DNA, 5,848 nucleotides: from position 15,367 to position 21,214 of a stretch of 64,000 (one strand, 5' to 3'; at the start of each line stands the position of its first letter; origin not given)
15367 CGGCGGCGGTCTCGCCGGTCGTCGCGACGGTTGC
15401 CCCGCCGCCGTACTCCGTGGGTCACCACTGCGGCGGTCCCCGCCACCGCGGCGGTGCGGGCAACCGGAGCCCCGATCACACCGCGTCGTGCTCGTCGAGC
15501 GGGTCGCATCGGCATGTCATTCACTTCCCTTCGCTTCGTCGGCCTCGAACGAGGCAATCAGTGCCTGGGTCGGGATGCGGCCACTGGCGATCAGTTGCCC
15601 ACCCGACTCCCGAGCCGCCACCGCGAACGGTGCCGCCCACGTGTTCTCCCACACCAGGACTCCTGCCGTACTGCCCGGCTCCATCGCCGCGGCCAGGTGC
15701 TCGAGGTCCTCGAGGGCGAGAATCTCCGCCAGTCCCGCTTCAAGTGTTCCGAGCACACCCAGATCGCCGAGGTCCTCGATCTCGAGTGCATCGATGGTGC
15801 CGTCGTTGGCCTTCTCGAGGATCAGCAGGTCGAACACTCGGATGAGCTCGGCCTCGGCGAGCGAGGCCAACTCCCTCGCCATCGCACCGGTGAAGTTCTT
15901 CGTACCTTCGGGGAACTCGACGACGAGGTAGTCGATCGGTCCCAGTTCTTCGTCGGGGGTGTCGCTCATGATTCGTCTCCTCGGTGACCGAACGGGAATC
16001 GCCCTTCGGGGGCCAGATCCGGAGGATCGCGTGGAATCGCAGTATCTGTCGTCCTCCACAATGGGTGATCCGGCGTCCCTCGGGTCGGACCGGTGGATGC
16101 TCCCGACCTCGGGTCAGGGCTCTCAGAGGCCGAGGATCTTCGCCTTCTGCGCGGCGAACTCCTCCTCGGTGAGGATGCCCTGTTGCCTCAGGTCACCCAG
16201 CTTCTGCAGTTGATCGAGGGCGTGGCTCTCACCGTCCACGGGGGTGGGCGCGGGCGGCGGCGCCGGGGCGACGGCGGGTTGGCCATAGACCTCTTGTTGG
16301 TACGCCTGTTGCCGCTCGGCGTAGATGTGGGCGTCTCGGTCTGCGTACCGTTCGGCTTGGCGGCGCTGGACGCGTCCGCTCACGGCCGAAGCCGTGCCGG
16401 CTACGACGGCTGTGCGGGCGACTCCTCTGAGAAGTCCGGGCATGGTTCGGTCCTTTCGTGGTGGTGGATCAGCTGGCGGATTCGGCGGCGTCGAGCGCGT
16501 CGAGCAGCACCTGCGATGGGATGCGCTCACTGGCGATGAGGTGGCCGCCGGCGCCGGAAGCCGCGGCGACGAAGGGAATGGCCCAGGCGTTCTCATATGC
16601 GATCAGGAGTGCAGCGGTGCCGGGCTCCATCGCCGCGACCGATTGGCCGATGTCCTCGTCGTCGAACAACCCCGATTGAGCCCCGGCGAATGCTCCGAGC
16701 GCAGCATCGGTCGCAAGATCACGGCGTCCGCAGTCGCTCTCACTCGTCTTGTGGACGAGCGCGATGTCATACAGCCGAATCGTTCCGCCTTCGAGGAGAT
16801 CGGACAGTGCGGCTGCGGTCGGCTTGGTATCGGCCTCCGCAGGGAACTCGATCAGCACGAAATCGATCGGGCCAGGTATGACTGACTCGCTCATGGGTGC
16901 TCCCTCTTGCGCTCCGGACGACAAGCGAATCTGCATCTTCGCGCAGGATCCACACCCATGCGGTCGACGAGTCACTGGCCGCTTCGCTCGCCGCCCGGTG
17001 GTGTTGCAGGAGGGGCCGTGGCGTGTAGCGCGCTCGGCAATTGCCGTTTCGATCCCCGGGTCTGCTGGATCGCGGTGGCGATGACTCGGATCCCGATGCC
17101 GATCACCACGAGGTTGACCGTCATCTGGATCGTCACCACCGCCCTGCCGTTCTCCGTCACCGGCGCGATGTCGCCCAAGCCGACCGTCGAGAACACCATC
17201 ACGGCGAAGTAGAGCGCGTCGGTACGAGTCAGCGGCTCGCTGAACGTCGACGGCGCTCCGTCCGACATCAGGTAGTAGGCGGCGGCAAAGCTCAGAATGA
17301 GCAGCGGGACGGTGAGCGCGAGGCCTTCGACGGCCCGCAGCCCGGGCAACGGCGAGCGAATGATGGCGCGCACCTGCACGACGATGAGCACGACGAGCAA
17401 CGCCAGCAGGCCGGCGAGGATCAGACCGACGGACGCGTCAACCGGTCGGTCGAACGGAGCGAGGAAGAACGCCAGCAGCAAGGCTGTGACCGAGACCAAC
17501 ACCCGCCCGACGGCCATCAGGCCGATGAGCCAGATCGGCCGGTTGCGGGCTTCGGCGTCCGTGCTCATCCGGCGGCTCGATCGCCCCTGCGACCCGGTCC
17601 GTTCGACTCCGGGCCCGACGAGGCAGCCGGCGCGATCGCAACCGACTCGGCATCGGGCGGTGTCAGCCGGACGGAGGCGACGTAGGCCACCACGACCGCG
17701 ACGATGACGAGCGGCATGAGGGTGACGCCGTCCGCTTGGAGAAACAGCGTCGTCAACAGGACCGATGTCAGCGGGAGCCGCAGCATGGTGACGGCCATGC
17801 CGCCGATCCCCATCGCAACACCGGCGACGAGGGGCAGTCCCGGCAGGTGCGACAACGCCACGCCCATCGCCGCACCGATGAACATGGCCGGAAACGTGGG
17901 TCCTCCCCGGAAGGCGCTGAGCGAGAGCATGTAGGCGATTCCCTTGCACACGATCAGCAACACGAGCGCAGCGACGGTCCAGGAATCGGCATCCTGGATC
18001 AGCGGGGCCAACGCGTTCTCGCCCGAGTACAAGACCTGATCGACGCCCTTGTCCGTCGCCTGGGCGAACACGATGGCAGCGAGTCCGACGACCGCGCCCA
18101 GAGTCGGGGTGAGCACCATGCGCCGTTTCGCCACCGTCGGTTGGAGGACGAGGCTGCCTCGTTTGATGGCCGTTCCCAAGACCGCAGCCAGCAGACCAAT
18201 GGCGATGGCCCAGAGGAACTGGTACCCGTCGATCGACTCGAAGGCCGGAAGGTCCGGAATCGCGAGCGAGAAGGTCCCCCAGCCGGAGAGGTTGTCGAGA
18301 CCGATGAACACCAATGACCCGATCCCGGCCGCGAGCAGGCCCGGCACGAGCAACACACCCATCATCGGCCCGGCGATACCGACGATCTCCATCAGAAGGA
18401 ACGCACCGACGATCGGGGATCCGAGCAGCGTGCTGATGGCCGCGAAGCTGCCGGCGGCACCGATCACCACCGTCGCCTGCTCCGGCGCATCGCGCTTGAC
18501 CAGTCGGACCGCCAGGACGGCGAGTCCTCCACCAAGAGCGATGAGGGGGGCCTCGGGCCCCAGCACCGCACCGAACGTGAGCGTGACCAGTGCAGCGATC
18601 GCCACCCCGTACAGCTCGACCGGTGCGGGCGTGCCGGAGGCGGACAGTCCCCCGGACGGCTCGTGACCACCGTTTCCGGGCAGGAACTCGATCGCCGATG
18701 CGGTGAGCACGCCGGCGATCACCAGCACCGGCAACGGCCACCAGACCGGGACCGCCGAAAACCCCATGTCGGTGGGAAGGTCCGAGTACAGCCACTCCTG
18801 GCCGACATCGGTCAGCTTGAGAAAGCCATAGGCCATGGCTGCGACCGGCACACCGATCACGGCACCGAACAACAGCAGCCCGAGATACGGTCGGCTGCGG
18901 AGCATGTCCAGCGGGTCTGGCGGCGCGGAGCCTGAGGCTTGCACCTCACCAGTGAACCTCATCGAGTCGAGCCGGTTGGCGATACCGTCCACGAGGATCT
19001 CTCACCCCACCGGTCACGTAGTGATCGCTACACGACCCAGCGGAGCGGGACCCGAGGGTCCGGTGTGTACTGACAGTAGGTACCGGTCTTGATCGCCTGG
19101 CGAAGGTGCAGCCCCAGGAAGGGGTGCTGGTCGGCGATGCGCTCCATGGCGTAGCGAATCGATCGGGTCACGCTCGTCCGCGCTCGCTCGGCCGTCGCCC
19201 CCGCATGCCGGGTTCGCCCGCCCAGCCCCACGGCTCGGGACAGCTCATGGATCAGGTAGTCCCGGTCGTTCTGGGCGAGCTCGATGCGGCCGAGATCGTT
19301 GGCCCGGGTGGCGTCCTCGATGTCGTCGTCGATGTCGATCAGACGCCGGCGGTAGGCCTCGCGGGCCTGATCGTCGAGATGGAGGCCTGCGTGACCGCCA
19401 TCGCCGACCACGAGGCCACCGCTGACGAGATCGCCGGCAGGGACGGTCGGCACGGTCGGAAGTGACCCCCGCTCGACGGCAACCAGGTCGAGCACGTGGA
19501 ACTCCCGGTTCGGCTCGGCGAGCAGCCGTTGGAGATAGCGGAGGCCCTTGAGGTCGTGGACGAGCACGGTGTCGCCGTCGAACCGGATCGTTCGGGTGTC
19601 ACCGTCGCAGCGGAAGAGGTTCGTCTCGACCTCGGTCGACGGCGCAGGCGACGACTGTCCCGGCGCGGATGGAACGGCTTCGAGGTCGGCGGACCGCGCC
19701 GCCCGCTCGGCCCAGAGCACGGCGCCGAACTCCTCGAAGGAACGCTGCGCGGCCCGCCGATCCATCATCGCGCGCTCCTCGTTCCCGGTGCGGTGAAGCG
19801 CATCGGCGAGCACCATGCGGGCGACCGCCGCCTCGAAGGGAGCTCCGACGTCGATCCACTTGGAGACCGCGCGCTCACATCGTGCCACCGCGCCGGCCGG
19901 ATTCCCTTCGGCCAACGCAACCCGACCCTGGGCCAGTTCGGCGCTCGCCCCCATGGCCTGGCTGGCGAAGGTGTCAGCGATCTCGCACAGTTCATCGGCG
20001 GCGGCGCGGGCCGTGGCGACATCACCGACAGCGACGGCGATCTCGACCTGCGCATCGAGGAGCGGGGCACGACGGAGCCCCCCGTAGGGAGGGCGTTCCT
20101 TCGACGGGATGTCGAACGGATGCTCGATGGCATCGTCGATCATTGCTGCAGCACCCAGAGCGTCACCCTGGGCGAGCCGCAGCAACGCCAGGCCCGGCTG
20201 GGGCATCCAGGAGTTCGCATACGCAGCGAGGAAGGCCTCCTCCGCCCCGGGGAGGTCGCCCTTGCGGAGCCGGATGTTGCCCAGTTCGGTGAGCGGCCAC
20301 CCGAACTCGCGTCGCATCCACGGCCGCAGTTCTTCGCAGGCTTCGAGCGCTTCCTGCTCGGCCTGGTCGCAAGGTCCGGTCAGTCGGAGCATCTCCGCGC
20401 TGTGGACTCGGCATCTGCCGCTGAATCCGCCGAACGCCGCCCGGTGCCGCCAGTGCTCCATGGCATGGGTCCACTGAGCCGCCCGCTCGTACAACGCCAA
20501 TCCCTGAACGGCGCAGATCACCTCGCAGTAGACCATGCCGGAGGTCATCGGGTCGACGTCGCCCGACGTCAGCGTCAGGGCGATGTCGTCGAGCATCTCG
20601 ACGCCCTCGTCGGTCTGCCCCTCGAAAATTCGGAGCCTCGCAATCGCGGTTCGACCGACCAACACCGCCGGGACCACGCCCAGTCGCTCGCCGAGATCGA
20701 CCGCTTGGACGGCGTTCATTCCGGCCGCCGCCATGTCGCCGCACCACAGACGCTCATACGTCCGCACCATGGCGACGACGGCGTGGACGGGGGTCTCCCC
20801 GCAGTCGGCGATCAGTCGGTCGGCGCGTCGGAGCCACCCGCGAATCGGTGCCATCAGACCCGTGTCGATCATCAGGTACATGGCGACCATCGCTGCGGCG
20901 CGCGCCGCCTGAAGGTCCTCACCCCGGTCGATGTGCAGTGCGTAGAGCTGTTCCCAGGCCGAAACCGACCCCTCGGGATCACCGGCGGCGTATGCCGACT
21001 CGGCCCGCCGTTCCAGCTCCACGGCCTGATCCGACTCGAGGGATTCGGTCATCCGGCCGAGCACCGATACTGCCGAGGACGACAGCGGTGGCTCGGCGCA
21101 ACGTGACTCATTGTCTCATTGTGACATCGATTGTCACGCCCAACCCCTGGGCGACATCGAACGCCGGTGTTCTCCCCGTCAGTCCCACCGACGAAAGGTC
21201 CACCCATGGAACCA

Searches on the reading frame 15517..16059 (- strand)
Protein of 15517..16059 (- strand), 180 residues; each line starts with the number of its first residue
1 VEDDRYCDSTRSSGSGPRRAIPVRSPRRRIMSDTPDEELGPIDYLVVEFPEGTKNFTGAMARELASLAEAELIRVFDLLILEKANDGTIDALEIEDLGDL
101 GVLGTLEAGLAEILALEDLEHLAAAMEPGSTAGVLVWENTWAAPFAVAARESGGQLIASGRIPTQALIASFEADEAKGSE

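Call 93: search_protein_families(library=pfam, proteins=[window:15517-16059:-], max_evalue=0.01)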
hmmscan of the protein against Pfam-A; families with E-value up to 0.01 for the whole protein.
window:15517-16059:- (180 aa): 1 family
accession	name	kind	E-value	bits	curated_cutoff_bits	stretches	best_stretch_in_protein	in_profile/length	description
PF19850.4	DUF6325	-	1e-07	32.6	23.4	1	39-173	2-137/141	Family of unknown function (DUF6325)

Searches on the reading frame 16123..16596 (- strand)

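Call 93: search_protein_families(library=pfam, proteins=[window:16123-16596:-], max_evalue=0.01)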
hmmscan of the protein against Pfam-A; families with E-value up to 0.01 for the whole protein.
window:16123-16596:- (157 aa): 1 family
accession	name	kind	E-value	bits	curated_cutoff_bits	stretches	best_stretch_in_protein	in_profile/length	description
PF09851.14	SHOCT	-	6.8e-10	38.8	27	1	128-155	1-28/28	Short C-terminal domain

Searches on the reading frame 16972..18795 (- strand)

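Call 93: search_protein_families(library=pfam, proteins=[window:16972-18795:-], max_evalue=0.01)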
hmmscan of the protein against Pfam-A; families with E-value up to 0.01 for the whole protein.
window:16972-18795:- (607 aa): 1 family
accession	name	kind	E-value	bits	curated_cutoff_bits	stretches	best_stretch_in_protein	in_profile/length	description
PF07885.22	Ion_trans_2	-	5.8e-15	55.4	22.5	1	498-577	4-78/79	Ion channel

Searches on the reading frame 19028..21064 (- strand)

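Call 93: search_protein_families(library=pfam, proteins=[window:19028-21064:-], max_evalue=0.01)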
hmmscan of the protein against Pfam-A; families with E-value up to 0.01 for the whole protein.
window:19028-21064:- (678 aa): 2 families
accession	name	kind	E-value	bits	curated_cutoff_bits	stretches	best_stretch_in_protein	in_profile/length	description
PF09976.15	TPR_21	-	0.003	17.7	25.5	0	339-433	45-133/193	Tetratricopeptide repeat-like domain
PF13432.12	TPR_16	-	0.005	17.7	32.7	1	377-433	1-51/65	Tetratricopeptide repeat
